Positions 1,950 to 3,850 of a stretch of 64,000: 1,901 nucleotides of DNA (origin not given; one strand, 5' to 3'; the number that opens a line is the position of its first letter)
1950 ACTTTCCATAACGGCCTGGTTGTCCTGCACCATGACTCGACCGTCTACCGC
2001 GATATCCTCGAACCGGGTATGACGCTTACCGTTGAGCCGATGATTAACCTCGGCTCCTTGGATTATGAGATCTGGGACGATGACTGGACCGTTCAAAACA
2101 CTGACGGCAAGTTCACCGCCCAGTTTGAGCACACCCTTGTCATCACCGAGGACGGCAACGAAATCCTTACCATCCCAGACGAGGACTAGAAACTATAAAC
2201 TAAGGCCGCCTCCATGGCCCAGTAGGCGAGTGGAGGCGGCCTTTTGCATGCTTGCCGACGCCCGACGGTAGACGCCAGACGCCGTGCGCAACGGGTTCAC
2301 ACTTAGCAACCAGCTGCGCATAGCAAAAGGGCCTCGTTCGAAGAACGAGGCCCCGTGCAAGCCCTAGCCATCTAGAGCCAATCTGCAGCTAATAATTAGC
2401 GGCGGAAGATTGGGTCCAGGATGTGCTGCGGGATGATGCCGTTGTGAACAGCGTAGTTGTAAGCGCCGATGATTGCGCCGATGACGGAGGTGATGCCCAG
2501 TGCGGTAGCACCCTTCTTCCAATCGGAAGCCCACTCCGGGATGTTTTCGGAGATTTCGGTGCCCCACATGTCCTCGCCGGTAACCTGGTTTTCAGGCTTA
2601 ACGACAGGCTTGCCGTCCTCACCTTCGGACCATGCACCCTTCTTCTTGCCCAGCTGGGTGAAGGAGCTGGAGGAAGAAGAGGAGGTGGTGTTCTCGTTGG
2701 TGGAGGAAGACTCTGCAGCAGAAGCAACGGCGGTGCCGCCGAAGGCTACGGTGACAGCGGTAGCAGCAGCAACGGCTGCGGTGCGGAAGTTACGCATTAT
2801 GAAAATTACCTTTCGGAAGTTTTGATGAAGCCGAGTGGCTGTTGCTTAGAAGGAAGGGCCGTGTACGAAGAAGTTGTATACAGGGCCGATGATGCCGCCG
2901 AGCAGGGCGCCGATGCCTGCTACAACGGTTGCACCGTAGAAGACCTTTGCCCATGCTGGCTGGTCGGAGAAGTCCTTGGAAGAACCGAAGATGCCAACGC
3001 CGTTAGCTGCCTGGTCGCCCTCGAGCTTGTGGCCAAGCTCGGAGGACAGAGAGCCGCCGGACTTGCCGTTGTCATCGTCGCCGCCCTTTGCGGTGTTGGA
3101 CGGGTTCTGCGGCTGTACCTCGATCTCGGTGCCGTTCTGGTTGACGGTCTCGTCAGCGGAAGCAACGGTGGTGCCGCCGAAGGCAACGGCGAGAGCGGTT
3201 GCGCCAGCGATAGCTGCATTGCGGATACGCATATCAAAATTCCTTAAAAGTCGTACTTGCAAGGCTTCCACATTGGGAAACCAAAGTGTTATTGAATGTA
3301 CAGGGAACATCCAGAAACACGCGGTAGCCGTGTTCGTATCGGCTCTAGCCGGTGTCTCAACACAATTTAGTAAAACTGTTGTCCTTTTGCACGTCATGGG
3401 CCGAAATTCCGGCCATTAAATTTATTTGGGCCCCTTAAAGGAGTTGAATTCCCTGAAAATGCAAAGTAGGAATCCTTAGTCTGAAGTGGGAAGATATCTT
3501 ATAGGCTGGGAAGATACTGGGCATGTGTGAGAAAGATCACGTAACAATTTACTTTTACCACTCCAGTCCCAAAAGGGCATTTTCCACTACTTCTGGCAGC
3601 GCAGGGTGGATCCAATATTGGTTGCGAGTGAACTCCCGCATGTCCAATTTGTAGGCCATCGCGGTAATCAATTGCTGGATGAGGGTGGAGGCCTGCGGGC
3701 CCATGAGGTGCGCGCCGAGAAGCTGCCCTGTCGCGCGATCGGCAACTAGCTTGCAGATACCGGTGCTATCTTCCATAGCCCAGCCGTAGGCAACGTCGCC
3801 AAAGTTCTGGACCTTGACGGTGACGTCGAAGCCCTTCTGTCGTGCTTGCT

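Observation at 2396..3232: Tandem paralogous small exported proteins with a conserved C-terminal hydrophobic helix, between map and mtr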

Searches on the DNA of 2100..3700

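Call 66: search_rna_families(source=window, start=2100, end=3700, threshold=evalue, max_evalue=1)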
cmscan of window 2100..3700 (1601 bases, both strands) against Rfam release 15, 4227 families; matches with E-value up to 1: 1.
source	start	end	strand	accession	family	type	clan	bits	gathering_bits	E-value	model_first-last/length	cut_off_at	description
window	2183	2268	+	RF01838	sobemo_FSE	Cis-reg; frameshift_element;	-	20.1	55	0.46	1-79/79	no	sobemovirus ribosomal frameshift elemental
